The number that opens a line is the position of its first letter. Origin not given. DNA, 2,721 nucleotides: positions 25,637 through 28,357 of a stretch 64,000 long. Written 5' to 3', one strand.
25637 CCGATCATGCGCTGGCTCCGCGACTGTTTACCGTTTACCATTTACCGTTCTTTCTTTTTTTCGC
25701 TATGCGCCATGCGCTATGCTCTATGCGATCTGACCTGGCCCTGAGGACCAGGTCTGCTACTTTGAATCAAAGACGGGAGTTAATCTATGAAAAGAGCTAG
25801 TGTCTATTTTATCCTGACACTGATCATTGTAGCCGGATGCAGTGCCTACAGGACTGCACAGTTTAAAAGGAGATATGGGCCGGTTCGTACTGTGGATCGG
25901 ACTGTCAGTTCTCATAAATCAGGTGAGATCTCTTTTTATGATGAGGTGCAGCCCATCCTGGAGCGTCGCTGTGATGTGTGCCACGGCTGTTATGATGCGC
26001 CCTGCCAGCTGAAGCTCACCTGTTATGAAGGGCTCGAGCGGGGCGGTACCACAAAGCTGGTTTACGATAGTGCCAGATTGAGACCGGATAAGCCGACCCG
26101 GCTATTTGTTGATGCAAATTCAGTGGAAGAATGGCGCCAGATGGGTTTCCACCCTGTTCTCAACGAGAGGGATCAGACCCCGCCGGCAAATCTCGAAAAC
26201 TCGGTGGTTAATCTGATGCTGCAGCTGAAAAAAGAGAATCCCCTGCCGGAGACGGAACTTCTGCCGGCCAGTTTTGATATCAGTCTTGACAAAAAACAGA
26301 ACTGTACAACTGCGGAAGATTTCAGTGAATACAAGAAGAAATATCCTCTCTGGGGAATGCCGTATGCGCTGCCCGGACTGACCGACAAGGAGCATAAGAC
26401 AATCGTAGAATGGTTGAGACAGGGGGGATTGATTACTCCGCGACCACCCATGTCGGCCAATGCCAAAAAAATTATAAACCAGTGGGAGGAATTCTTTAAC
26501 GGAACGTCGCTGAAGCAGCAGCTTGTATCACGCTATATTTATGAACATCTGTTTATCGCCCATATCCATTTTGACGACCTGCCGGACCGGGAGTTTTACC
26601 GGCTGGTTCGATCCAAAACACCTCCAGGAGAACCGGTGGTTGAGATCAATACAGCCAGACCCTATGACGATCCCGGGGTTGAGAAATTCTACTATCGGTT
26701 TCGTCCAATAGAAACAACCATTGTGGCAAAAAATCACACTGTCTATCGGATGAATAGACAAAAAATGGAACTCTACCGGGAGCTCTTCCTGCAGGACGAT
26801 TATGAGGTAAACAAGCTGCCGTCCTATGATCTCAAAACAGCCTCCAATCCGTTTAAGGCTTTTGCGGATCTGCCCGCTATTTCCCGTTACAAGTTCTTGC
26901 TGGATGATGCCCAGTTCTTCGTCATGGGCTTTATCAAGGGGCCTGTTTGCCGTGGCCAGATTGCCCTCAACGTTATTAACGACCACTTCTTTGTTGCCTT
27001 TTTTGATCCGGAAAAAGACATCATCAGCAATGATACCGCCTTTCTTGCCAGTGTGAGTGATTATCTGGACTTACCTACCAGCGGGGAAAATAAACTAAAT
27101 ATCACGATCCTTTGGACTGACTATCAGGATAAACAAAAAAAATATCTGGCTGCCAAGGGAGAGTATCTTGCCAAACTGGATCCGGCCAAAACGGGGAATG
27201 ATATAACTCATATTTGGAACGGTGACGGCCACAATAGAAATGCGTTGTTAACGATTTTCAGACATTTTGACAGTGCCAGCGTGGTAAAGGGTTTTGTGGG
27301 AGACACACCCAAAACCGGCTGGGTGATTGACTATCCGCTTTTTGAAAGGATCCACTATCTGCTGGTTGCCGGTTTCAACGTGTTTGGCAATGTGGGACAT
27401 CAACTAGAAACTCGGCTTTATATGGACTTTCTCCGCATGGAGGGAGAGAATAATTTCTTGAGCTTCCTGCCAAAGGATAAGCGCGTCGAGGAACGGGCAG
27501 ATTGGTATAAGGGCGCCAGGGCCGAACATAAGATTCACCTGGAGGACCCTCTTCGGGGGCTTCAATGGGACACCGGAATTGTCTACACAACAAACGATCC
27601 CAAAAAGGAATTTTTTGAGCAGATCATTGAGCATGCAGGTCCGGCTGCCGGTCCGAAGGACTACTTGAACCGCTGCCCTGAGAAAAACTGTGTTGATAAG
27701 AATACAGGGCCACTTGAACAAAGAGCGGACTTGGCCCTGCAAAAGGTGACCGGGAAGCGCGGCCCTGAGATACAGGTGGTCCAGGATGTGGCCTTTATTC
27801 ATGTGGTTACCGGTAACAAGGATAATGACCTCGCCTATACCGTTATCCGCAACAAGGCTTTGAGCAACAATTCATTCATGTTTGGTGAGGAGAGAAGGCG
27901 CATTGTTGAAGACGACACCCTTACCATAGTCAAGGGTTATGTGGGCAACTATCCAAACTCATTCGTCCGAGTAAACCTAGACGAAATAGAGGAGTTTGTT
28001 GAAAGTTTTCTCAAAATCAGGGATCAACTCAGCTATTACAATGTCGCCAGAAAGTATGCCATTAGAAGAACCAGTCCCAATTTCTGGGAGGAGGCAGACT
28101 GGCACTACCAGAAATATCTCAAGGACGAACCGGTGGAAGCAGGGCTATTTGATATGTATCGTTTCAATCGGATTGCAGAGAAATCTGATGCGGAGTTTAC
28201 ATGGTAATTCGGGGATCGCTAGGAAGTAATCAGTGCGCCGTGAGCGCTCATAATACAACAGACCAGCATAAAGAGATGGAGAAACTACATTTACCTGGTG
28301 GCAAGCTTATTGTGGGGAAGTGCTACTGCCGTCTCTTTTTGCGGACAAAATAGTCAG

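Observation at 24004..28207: Putative haem-c fatty-acid cis/trans isomerase (Cti) in an anaerobe-like genome, paired with a second exported CXXCH protein carrying a TolB-like beta-propeller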

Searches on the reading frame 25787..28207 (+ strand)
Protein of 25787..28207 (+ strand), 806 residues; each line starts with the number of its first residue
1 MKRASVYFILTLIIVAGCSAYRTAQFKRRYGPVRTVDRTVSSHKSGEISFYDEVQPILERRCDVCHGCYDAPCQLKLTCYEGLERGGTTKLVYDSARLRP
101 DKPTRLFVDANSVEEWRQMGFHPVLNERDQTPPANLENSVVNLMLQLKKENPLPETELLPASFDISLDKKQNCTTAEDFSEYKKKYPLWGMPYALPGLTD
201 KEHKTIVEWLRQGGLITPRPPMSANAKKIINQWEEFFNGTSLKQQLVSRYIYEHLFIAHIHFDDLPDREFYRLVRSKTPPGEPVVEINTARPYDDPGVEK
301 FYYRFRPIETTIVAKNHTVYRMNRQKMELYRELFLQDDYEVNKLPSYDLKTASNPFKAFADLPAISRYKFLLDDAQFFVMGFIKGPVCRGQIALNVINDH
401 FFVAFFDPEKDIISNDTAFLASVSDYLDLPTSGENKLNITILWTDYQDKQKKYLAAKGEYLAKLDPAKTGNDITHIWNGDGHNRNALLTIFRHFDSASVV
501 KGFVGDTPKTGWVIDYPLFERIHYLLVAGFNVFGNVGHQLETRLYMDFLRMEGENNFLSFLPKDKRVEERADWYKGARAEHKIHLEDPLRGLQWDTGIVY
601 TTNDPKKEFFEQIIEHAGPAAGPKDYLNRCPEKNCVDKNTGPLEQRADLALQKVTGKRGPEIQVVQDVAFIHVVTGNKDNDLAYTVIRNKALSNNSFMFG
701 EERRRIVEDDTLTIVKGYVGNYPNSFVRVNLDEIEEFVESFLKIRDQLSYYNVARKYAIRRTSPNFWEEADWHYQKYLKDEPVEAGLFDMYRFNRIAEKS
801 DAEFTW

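Call 3: search_protein_families(library=pfam, proteins=[window:25787-28207:+], max_evalue=0.1)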
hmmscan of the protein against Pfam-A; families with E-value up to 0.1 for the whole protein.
window:25787-28207:+ (806 aa): 1 family
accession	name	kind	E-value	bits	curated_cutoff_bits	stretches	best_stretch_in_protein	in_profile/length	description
PF06934.16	CTI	-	4.2e-273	908.6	25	1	102-794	2-691/692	Fatty acid cis/trans isomerase (CTI)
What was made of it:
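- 25787..28207 (+): cti: haem-c fatty-acid/phospholipid cis/trans isomerase, 806 aa, predicted lipoprotein. Pfam CTI scores 908.6 bits (call 3).
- On Cti (fatty acid cis/trans isomerase, Pfam PF06934): 908.6 bits against a cut-off of 25, covering profile positions 2-691 of 692 (call 3).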

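Call 4: search_protein_families(library=ncbifam, proteins=[window:25787-28207:+], max_evalue=0.1)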
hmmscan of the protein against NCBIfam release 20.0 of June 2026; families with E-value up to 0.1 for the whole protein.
window:25787-28207:+ (806 aa): 0 families

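Call 17: find_homologous_proteins(query=window:25787-28207:+, max_evalue=1e-10)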
Query window:25787-28207:+ (806 aa): 7353 proteins with E <= 1e-10 among 8000 candidates; the best 120 are listed.
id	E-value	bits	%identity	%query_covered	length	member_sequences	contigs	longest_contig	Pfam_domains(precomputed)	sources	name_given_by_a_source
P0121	0.0e+0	1791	94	100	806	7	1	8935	PF06934.17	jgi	jgi:hypothetical protein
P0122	0.0e+0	1763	92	100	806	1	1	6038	PF06934.17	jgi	jgi:hypothetical protein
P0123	0.0e+0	1735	91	100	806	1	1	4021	PF06934.17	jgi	-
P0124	0.0e+0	1717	89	100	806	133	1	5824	PF06934.17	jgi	jgi:hypothetical protein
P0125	0.0e+0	1696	88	100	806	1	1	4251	PF06934.17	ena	-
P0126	0.0e+0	1696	88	100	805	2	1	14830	PF06934.17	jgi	-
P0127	0.0e+0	1695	88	100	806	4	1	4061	PF06934.17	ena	-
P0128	0.0e+0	1688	88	100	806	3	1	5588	PF06934.17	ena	-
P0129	0.0e+0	1686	88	100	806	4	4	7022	PF06934.17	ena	-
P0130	0.0e+0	1684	87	100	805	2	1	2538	PF06934.17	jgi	jgi:hypothetical protein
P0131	0.0e+0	1679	88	100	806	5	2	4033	PF06934.17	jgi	jgi:hypothetical protein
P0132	0.0e+0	1677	88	100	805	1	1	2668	PF06934.17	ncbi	-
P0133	0.0e+0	1675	88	100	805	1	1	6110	PF06934.17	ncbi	-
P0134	0.0e+0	1675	88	100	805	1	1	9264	PF06934.17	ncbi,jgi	jgi:hypothetical protein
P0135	0.0e+0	1672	88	100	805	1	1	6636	PF06934.17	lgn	-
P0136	0.0e+0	1667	87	100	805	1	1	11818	PF06934.17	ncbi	ncbi:MAG: fatty acid cis/trans isomerase [Syntrophobacteria bacterium]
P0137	0.0e+0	1662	86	100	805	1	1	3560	PF06934.17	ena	-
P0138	0.0e+0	1640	86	100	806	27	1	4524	PF06934.17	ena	-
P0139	0.0e+0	1635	86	100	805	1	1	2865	PF06934.17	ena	-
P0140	0.0e+0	1559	88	93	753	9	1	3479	PF06934.17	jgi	jgi:hypothetical protein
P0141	0.0e+0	1531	79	100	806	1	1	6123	PF06934.17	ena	-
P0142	0.0e+0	1531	79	100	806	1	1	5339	PF06934.17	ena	-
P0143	0.0e+0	1527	79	100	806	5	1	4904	PF06934.17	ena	-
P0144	0.0e+0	1515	79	100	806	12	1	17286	PF06934.17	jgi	-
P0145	0.0e+0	1509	78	100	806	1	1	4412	PF06934.17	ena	-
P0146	0.0e+0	1508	78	100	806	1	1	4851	PF06934.17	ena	-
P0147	0.0e+0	1507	78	100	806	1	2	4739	PF06934.17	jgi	jgi:Fatty acid cis/trans isomerase (CTI)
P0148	0.0e+0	1505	78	100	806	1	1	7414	PF06934.17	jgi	jgi:hypothetical protein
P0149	0.0e+0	1505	78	100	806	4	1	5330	PF06934.17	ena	-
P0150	0.0e+0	1503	78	100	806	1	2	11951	PF06934.17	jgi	jgi:hypothetical protein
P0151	0.0e+0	1497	77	100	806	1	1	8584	PF06934.17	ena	-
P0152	0.0e+0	1494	78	100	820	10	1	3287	PF06934.17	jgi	jgi:hypothetical protein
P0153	0.0e+0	1486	77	100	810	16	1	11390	PF06934.17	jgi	jgi:hypothetical protein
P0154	0.0e+0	1473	76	100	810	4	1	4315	PF06934.17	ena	-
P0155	0.0e+0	1396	80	91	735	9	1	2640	PF06934.17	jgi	-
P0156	0.0e+0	1394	74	100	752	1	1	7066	PF06934.17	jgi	jgi:hypothetical protein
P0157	0.0e+0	1357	69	100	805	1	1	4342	PF06934.17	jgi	-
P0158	0.0e+0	1335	69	98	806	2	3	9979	PF06934.17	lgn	-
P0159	0.0e+0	1331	68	100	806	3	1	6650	PF06934.17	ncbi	-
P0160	0.0e+0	1330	69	100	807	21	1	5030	PF06934.17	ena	-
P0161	0.0e+0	1320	69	100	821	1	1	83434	PF06934.17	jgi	jgi:hypothetical protein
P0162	0.0e+0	1318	69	100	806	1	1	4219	PF06934.17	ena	-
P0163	0.0e+0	1315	76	93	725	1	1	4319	PF06934.17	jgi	jgi:hypothetical protein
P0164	0.0e+0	1314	68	100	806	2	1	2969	PF06934.17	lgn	-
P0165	0.0e+0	1308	67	99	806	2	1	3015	PF06934.17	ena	-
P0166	0.0e+0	1304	68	98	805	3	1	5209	PF06934.17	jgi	-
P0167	0.0e+0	1302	67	100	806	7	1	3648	PF06934.17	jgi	jgi:hypothetical protein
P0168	0.0e+0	1293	66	100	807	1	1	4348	PF06934.17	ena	-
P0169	0.0e+0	1288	66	100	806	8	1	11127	PF06934.17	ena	-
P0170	0.0e+0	1288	66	100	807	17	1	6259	PF06934.17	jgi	-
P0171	0.0e+0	1287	66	100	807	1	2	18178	PF06934.17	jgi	jgi:Fatty acid cis/trans isomerase (CTI)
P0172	0.0e+0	1283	65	99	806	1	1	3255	PF06934.17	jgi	jgi:hypothetical protein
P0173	0.0e+0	1276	65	100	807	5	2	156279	PF06934.17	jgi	jgi:Fatty acid cis/trans isomerase (CTI)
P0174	0.0e+0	1275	66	100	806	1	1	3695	PF06934.17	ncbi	-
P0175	0.0e+0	1273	66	100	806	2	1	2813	PF06934.17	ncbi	-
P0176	0.0e+0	1265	66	100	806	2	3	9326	PF06934.17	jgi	jgi:hypothetical protein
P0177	0.0e+0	1262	65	100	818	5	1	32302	PF06934.17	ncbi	-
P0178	0.0e+0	1259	64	100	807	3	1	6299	PF06934.17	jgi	jgi:hypothetical protein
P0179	0.0e+0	1258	66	98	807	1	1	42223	PF06934.17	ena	-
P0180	0.0e+0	1256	64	100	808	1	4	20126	PF06934.17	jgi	-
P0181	0.0e+0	1256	65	99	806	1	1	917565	PF06934.17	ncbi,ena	-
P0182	0.0e+0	1251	64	100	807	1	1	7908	PF06934.17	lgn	-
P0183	0.0e+0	1251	64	100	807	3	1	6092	PF06934.17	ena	-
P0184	0.0e+0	1248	65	99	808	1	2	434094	PF06934.17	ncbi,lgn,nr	ncbi:MAG: fatty acid cis/trans isomerase [Desulfobacteraceae bacterium]|nr:fatty acid cis/trans isom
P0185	0.0e+0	1242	64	100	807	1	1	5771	PF06934.17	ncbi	-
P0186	0.0e+0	1242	64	100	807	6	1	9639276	PF06934.17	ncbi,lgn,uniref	ncbi:fatty acid cis/trans isomerase [Desulfosarcina variabilis]|uniref:fatty acid cis/trans isomeras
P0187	0.0e+0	1241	64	100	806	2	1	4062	PF06934.17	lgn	-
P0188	0.0e+0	1241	64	100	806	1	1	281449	PF06934.17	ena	-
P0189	0.0e+0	1240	75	85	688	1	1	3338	PF06934.17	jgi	jgi:hypothetical protein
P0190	0.0e+0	1239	64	99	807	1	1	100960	PF06934.17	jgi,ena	-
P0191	0.0e+0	1236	63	100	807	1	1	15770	PF06934.17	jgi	jgi:hypothetical protein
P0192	0.0e+0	1230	64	99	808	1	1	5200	PF06934.17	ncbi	-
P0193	0.0e+0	1226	64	98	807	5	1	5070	PF06934.17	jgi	jgi:hypothetical protein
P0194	0.0e+0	1224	63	100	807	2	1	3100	PF06934.17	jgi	-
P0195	0.0e+0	1223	64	99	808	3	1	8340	PF06934.17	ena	-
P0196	0.0e+0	1222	64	98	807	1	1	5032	PF06934.17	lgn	-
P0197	0.0e+0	1219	63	100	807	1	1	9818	PF06934.17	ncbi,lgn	ncbi:MAG: fatty acid cis/trans isomerase [Thermodesulfobacteriota bacterium]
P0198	0.0e+0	1218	63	100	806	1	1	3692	PF06934.17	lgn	-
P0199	0.0e+0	1212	62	99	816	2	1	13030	PF06934.17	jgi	-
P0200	0.0e+0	1212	63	99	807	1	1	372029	PF06934.17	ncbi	-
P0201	0.0e+0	1211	64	98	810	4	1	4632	PF06934.17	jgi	jgi:hypothetical protein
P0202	0.0e+0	1210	62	99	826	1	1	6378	PF06934.17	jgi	jgi:hypothetical protein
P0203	0.0e+0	1206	61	100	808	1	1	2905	PF06934.17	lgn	-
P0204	0.0e+0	1197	62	99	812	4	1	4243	PF06934.17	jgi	jgi:fatty acid cis/trans isomerase CTI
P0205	0.0e+0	1193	61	100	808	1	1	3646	PF06934.17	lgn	-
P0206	0.0e+0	1192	62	100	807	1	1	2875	PF06934.17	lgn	-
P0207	0.0e+0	1192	61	99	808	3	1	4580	PF06934.17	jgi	jgi:hypothetical protein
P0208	0.0e+0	1191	61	100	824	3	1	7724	PF06934.17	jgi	jgi:hypothetical protein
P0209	0.0e+0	1186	60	99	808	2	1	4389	PF06934.17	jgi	jgi:hypothetical protein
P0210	0.0e+0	1180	61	98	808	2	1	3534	PF06934.17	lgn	-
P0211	0.0e+0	1175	61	100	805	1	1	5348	PF06934.17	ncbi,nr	ncbi:MAG: fatty acid cis/trans isomerase [bacterium]|nr:fatty acid cis/trans isomerase [bacterium]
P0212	0.0e+0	1171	66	91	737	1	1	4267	PF06934.17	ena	-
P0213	0.0e+0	1161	60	99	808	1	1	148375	PF06934.17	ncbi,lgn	ncbi:MAG: fatty acid cis/trans isomerase [Thermodesulfobacteriota bacterium]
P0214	0.0e+0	1160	64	93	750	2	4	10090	PF06934.17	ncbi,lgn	ncbi:MAG: fatty acid cis/trans isomerase [Desulfosalsimonadaceae bacterium]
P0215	0.0e+0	1153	59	100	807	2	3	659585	PF06934.17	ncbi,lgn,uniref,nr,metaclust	ncbi:fatty acid cis/trans isomerase [Maridesulfovibrio frigidus]|uniref:fatty acid cis/trans isomera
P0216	0.0e+0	1140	59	99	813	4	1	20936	PF06934.17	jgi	-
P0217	0.0e+0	1136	87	68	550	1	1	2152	PF06934.17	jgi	jgi:hypothetical protein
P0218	0.0e+0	1123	58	100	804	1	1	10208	PF06934.17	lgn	-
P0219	0.0e+0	1121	59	98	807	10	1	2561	PF06934.17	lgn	-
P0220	0.0e+0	1110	59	100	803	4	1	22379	PF06934.17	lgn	-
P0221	0.0e+0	1109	57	99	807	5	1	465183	PF06934.17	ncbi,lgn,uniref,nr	ncbi:fatty acid cis/trans isomerase [Desulfoluna butyratoxydans]|uniref:Fatty acid cis-trans isomera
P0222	0.0e+0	1108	76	76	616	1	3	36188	PF06934.17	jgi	-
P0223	0.0e+0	1075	65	86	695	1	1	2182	PF06934.17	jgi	jgi:hypothetical protein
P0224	0.0e+0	1067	57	99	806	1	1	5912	PF06934.17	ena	-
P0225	0.0e+0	1056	56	99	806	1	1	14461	PF06934.17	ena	-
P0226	0.0e+0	1038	64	85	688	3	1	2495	PF06934.17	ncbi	-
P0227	0.0e+0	1025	84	65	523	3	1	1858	PF06934.17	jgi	jgi:hypothetical protein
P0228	2.1e-286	971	67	76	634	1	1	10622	PF06934.17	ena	-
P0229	3.1e-286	970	53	98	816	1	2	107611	PF06934.17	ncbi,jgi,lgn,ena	-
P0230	9.2e-284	962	53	98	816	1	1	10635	PF06934.17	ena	-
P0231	3.0e-280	950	52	96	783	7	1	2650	PF06934.17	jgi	jgi:hypothetical protein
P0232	6.1e-279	946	72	69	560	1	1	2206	PF06934.17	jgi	jgi:hypothetical protein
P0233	7.4e-278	942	52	98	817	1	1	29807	PF06934.17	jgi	jgi:Fatty acid cis/trans isomerase (CTI)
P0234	1.6e-271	921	51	98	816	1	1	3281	PF06934.17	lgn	-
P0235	1.7e-269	915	52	93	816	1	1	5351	PF06934.17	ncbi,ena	-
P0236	7.9e-269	912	51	97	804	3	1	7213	PF06934.17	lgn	-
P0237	5.6e-268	910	50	97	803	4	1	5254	PF06934.17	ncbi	-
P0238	8.2e-268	909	50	98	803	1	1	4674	PF06934.17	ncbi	-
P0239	1.7e-267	908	49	98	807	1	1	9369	PF06934.17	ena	-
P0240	3.6e-266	904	50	98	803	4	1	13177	PF06934.17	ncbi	-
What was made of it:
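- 25787..28207 (+): There are 120 listed homologues of 49-94% identity, some named fatty acid cis/trans isomerase by NCBI (call 17).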

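Call 21: find_encoding_contigs(protein=P0221, flank=8000, max_places=2)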
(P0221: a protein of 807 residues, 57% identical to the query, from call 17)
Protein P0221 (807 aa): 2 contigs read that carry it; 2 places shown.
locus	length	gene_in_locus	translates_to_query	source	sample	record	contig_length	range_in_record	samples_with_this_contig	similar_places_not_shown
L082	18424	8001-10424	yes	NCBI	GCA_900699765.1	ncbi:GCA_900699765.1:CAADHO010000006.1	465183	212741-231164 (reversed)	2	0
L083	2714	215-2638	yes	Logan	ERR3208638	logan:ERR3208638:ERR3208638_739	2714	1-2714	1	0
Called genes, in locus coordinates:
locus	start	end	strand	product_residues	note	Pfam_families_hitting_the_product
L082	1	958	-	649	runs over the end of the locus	PF17297:PEPCK_N, PF00821:PEPCK_GTP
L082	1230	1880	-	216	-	PF01725:Ham1p_like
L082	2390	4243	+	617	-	PF01855:POR_N, PF02775:TPP_enzyme_C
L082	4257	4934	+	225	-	PF01558:POR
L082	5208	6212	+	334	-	PF07885:Ion_trans_2, PF02254:TrkA_N, PF02080:TrkA_C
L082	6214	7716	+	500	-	PF07676:PD40 (faint), PF26550:Tricorn_2nd (faint), PF26549:Tricorn_N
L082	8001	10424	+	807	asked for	PF06934:CTI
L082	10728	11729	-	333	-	PF00579:tRNA-synt_1b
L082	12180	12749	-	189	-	PF02887:PK_C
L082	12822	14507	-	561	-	PF00282:Pyridoxal_deC, PF01212:Beta_elim_lyase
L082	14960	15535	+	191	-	PF10646:Germane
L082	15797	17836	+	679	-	PF00009:GTP_EFTU, PF22042:EF-G_D2, PF03144:GTP_EFTU_D2, PF14492:EFG_III, PF16658:RF3_C (weak), PF03764:EFG_IV, PF00679:EFG_C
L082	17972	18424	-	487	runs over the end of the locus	PF12895:ANAPC3 (faint), PF01435:Peptidase_M48, PF13424:TPR_12 (faint), PF13431:TPR_17 (faint), PF00515:TPR_1 (faint), PF07719:TPR_2 (faint), PF13432:TPR_16, PF14559:TPR_19, +6 more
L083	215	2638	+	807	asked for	PF06934:CTI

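Call 22: find_encoding_contigs(protein=P0229, flank=8000, max_places=2)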
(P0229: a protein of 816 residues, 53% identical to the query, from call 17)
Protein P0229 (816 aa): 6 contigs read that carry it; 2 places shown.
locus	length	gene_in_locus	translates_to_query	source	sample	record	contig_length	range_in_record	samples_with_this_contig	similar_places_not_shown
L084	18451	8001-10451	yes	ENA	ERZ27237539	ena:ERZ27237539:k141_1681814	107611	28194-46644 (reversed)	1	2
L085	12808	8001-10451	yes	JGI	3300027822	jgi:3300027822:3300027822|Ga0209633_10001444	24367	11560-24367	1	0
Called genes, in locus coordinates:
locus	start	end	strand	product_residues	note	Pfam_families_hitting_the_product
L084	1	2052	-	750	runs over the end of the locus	PF00027:cNMP_binding, PF24179:NTE_Ploop, PF01734:Patatin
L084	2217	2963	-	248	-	PF14451:Ub-Mut7C, PF01927:Mut7-C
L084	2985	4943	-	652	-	PF07715:Plug, PF00593:TonB_dep_Rec_b-barrel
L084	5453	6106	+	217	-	-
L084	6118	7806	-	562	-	PF00149:Metallophos, PF02872:5_nucleotid_C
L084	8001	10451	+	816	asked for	PF06934:CTI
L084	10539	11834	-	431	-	PF00709:Adenylsucc_synt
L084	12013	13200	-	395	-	PF13393:tRNA-synt_His, PF27460:HisZ_C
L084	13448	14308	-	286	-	PF01145:Band_7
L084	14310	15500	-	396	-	PF12221:HflK_N, PF01145:Band_7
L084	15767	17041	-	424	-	PF13167:GTP-bdg_N, PF16360:GTP-bdg_M, PF01926:MMR_HSR1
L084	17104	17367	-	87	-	PF17209:Hfq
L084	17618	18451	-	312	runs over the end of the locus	PF01745:IPT (weak), PF01715:IPPT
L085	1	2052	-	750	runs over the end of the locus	PF00027:cNMP_binding, PF24179:NTE_Ploop, PF01734:Patatin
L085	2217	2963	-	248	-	PF14451:Ub-Mut7C, PF01927:Mut7-C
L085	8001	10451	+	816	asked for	PF06934:CTI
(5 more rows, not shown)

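Call 36: find_encoding_contigs(protein=P0173, flank=6000, max_places=1)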
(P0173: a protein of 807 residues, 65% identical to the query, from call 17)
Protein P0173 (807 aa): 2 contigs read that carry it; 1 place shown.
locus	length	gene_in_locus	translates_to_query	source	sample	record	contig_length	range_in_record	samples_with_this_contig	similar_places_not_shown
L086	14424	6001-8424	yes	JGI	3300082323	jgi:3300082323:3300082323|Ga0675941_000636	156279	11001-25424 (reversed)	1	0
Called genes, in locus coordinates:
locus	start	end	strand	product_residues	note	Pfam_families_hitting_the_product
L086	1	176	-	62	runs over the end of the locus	-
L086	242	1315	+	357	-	PF02525:Flavodoxin_2, PF03358:FMN_red, PF02036:SCP2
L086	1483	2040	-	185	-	PF01553:Acyltransferase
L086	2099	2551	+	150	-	PF11964:SpoIIAA-like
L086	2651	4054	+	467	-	PF04015:DUF362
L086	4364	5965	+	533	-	PF07676:PD40 (faint), PF26549:Tricorn_N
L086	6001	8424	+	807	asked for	PF06934:CTI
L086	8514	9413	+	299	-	PF00561:Abhydrolase_1, PF12697:Abhydrolase_6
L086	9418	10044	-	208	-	PF13489:Methyltransf_23, PF07021:MetW (weak), PF13847:Methyltransf_31, PF08241:Methyltransf_11, PF08242:Methyltransf_12 (weak), PF13649:Methyltransf_25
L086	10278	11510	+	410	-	PF00724:Oxidored_FMN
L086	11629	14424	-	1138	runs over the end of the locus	PF05651:Diacid_rec, PF08448:PAS_4, PF00989:PAS, PF08448:PAS_4, PF13426:PAS_9, PF00512:HisKA, PF02518:HATPase_c, PF00072:Response_reg, +7 more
